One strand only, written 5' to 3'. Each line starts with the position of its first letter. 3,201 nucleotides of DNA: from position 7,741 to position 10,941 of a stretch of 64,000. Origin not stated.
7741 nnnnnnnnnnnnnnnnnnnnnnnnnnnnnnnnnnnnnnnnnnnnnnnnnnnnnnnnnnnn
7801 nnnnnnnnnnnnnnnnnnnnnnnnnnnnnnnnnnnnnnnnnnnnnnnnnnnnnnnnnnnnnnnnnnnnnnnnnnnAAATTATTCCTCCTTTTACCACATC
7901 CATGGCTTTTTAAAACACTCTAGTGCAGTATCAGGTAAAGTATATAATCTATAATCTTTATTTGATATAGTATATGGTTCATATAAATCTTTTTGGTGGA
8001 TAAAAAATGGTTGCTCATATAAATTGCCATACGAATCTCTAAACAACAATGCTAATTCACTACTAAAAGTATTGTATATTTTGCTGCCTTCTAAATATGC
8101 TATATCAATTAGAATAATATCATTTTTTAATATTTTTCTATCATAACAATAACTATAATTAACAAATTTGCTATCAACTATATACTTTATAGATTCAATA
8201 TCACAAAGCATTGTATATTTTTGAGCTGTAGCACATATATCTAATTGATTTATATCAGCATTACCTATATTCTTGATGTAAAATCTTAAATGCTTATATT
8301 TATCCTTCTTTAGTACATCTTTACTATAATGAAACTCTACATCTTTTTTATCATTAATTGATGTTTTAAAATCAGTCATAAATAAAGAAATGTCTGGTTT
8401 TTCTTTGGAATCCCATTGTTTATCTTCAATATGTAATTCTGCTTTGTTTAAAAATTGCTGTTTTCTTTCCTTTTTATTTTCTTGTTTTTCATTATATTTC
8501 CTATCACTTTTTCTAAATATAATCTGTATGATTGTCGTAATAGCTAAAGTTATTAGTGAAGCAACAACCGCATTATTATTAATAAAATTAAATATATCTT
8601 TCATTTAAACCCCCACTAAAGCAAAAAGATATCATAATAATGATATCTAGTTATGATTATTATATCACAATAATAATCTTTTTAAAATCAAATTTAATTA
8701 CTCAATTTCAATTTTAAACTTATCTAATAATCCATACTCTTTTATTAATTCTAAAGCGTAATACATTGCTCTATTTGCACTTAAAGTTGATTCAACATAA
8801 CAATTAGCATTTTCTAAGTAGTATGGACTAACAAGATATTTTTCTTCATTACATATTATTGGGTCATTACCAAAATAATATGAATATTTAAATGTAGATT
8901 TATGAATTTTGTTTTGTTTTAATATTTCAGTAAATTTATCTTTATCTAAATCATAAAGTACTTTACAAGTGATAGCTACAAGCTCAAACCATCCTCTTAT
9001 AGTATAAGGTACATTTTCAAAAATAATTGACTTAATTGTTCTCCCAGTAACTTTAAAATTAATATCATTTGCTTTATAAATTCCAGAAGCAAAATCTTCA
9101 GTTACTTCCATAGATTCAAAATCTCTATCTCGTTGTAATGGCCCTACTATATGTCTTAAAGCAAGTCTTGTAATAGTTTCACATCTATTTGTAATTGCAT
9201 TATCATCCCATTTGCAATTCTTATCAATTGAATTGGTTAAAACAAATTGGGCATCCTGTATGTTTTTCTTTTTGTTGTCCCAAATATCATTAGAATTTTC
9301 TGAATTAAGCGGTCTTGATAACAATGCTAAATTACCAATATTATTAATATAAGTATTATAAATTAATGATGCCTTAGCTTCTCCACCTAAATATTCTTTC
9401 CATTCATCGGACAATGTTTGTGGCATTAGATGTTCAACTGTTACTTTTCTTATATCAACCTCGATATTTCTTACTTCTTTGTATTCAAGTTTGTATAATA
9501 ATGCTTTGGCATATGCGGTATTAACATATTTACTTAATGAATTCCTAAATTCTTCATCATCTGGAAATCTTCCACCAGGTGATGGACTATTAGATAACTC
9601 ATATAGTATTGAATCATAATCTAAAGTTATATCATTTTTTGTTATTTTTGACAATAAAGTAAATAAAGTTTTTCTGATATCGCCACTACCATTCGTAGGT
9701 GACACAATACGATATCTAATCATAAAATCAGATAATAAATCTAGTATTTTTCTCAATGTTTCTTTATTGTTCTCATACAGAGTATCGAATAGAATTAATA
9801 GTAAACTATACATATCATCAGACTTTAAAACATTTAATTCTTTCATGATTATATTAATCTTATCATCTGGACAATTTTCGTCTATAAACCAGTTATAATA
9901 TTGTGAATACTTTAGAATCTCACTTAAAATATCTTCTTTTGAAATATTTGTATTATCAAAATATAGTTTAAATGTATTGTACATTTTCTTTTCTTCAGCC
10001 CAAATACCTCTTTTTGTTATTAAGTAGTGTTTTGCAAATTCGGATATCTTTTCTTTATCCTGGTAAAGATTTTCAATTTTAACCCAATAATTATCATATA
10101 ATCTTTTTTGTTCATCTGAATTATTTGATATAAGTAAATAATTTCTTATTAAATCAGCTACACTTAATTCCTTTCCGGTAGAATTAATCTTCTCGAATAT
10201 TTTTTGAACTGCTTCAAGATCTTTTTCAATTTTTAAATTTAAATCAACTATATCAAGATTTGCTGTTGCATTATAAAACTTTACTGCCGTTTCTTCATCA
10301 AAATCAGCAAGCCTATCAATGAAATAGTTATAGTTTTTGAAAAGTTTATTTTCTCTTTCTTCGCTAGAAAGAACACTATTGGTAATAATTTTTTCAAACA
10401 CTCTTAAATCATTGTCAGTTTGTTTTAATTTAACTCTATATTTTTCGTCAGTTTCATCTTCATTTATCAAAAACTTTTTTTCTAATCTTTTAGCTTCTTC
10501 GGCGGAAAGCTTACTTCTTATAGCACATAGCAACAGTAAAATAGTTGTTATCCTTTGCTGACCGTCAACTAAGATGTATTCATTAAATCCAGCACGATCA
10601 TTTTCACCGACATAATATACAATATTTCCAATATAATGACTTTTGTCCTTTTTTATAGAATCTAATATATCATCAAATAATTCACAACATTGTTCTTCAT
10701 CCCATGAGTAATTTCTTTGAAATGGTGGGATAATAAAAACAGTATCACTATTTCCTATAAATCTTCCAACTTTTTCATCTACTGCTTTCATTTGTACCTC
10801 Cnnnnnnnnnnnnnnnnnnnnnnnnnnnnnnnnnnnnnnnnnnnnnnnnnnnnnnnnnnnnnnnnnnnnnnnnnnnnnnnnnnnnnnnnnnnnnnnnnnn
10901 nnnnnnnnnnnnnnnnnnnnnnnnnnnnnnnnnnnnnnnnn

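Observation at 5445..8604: Three-gene operon: TM protein, PHP-phosphoesterase/ABC-ATPase fusion, small protein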

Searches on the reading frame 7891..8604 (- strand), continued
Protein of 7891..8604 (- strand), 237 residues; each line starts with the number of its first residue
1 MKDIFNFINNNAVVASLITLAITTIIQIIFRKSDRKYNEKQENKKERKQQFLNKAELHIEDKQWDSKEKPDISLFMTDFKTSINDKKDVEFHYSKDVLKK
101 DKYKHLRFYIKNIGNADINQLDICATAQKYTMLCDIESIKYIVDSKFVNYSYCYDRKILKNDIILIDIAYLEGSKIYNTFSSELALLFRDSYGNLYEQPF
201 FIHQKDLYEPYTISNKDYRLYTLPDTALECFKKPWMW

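Call 96: search_protein_families(library=padloc, proteins=[L102:5702-8242:+, L102:8232-8492:+, L107:5706-7742:+, L106:5748-7607:+, L104:5702-6508:+, L104:6523-8427:+, L116:5852-6895:+, L116:6895-9117:+, L112:6856-8349:+, L117:312-2777:+], max_evalue=0.001)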
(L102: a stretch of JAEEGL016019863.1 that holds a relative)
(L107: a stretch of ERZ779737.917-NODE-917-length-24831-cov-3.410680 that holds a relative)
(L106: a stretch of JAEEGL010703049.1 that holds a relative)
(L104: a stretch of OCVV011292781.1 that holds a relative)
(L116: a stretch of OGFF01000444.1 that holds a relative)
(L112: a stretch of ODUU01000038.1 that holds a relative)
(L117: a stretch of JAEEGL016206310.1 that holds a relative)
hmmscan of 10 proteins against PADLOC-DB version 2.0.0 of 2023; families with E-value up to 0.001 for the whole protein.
L102:5702-8242:+ (847 aa): 5 families
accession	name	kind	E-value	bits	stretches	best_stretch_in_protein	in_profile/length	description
PDLC02208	Ppl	-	1.3e-23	81.1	2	707-832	762-889/894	-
PDLC04135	mad3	-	4.6e-12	44.2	1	341-795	16-339/374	mads_3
PDLC04146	HEC-02B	-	8.7e-05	19.7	1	340-382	15-57/344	-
PDLC00096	GajA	-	0.00042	17.2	1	340-379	17-56/630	AAA ATPase domain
PDLC04182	HEC-01A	-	0.00043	17.4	0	726-782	291-349/406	-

L102:8232-8492:+ (87 aa): 0 families

L107:5706-7742:+ (679 aa): 7 families
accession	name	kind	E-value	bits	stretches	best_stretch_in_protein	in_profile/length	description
PDLC04889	PDC-S06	-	6.3e-31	105.6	1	9-671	1-681/693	-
PDLC04135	mad3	-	3.2e-15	54.5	1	11-469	5-345/374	mads_3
PDLC04893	PDC-S06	-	5.3e-08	29.7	1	367-481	597-711/862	-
PDLC04891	PDC-S06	-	3.4e-07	27.1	1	385-477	616-710/858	-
PDLC04897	PDC-S06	-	1.1e-06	25.6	1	162-601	288-714/727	-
PDLC04164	AriA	-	0.00029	18.5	1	315-450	100-232/253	-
PDLC04140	mad8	-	0.00077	17.1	0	21-212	19-101/314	mads_8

L106:5748-7607:+ (620 aa): 0 families

L104:5702-6508:+ (269 aa): 4 families
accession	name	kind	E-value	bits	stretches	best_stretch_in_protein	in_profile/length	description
PDLC02411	Aga_Helical-REase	-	5.6e-28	96.2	1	115-268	226-375/378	Class II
PDLC02404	Aga_Helical-REase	-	2.1e-13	48.8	1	149-265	245-360/368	Class II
PDLC02407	Aga_Helical-REase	-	3.6e-10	37.8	1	148-263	269-384/401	Class II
PDLC05005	PDC-S35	-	4.9e-08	31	1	10-109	1-101/264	-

L104:6523-8427:+ (635 aa): 4 families
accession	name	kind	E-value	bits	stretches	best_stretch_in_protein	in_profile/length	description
PDLC04897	PDC-S06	-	9e-08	29.1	1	207-428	358-593/727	-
PDLC04889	PDC-S06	-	1.9e-06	24.7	0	64-418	124-486/693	-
PDLC03859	LmuB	-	2.2e-06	25.2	1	78-418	205-589/611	-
PDLC04135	mad3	-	1.2e-05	23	1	18-418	12-327/374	mads_3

L116:5852-6895:+ (348 aa): 8 families
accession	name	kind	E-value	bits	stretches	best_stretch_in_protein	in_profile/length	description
PDLC02196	IetA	-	5e-37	126.2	1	72-346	87-369/374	-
PDLC04232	IetA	-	1.6e-28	98.1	1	100-254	117-267/330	-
PDLC02195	IetA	-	1.3e-27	95.1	1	99-346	137-389/395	-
PDLC04231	IetA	-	6.3e-20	70.1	1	94-234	112-248/262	-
PDLC00915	TRIP13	-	7.9e-16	56.3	1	103-258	67-236/302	TRIP13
PDLC00914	TRIP13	-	1.6e-12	45.5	1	102-252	74-237/302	TRIP13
PDLC03838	DolB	-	1.5e-09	35.6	2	209-270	275-342/375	-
PDLC03920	MkoA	-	0.00073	15.9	0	102-121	634-653/1112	-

L116:6895-9117:+ (741 aa): 7 families
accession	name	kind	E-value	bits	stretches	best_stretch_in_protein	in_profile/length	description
PDLC02197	IetS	-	1.4e-61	206.7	1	115-726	110-747/749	-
PDLC02201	IetS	-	9.6e-46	154.4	1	111-660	131-680/781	-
PDLC02199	IetS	-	2e-42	143.4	1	161-702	213-797/826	-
PDLC02200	IetS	-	6.6e-23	78.8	1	235-648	234-697/780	-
PDLC04233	IetS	-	2.4e-10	37.2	1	353-404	412-463/855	-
PDLC04234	IetS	-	0.00014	18.2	1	354-405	415-466/656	-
PDLC02198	IetS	-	0.00041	16.4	0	257-408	246-407/795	-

L112:6856-8349:+ (498 aa): 0 families

L117:312-2777:+ (822 aa): 10 families
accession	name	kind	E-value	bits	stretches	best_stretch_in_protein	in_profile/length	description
PDLC02208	Ppl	-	1.9e-09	34.3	1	710-808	796-889/894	-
PDLC04135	mad3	-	3.8e-08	31.3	1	706-764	281-339/374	mads_3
PDLC04213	HEC-02A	-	5.7e-08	30.7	1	261-331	3-72/337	-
PDLC04146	HEC-02B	-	8e-07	26.4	1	262-315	3-56/344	-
PDLC04680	PDC-M49A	-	6.2e-06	23.1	2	272-307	222-257/674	-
PDLC03863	LmuB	-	6.5e-06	23.1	1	260-304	4-47/610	-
PDLC00278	PtuA1|PtuA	-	4.8e-05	20.8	1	261-303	3-45/436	AAA ATPase domain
PDLC00277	PtuA1|PtuA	-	9.6e-05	19.8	1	264-309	6-51/423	AAA ATPase domain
PDLC02980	AriA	-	0.00017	19.7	1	705-750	254-300/304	-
PDLC00311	PtuA1|PtuA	-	0.00025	18.2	0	262-303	4-45/455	AAA ATPase domain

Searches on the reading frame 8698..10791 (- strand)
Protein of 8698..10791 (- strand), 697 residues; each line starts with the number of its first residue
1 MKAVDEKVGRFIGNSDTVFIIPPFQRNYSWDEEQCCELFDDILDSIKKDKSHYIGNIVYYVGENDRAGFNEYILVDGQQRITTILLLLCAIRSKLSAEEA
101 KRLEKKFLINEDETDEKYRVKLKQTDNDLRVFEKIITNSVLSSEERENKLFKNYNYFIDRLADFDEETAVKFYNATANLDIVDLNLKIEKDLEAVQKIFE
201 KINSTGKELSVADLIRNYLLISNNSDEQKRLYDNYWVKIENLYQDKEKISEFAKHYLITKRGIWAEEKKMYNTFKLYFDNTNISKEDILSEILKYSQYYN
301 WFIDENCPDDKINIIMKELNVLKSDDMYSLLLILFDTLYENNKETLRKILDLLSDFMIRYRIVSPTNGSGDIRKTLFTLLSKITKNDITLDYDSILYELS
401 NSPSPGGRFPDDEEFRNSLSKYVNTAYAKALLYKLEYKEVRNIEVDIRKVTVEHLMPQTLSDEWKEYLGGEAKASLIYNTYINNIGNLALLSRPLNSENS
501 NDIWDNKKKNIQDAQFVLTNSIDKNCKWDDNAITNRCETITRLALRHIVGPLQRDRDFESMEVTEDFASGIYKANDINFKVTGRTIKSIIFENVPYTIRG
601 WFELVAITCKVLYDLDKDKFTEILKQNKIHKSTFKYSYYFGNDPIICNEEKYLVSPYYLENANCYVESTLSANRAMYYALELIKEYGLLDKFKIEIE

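Call 3: search_protein_families(library=pfam, proteins=[window:8698-10791:-], max_evalue=0.01)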
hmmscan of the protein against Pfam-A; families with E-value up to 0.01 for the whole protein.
window:8698-10791:- (697 aa): 2 families
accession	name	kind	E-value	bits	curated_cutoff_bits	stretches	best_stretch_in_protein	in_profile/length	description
PF03235.19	GmrSD_N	-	3.4e-40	138.7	33.2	1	11-220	4-199/199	GmrSD restriction endonuclease, N-terminal domain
PF07510.16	GmrSD_C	-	1.5e-19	70.7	23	1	412-541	4-136/138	GmrSD restriction endonucleases, C-terminal domain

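Call 4: search_protein_families(library=padloc, proteins=[window:8698-10791:-], max_evalue=0.01)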
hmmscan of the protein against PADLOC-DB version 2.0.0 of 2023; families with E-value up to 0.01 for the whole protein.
window:8698-10791:- (697 aa): 29 families (the best 25 are shown)
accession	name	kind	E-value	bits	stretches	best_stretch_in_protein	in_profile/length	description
PDLC02693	Orf5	-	6.9e-100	333.6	1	18-545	8-539/543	Orf5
PDLC04155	HEC-06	-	9.3e-67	223.8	1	8-545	12-555/562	-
PDLC04157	HEC-06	-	6.5e-66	221.1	1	16-546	20-553/558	-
PDLC04154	HEC-06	-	6.9e-63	211.2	1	5-545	11-561/569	-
PDLC02702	Orf5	-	3.3e-58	195.8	1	19-516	3-504/543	Orf5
PDLC02687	Orf5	-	3.9e-50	169.1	1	5-532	5-542/543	Orf5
PDLC02700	Orf5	-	1e-48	164.4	1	18-546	11-553/555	Orf5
PDLC02691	Orf5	-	1.2e-40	137.6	2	94-546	111-577/579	Orf5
PDLC02695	Orf5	-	3.1e-32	109.7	2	3-278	5-312/601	Orf5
PDLC02701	Orf5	-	2.9e-31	106.6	2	15-294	16-323/596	Orf5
PDLC02686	Orf5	-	2e-27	93.9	2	2-345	4-366/566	Orf5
PDLC02692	Orf5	-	6.7e-27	92.4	1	18-541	7-549/558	Orf5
PDLC02698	Orf5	-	2.2e-24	84.1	2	158-544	185-567/573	Orf5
PDLC02690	Orf5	-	1.8e-22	77.9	2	16-309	7-299/531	Orf5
PDLC02792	SspE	-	9.1e-18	62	2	3-130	8-143/771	SspE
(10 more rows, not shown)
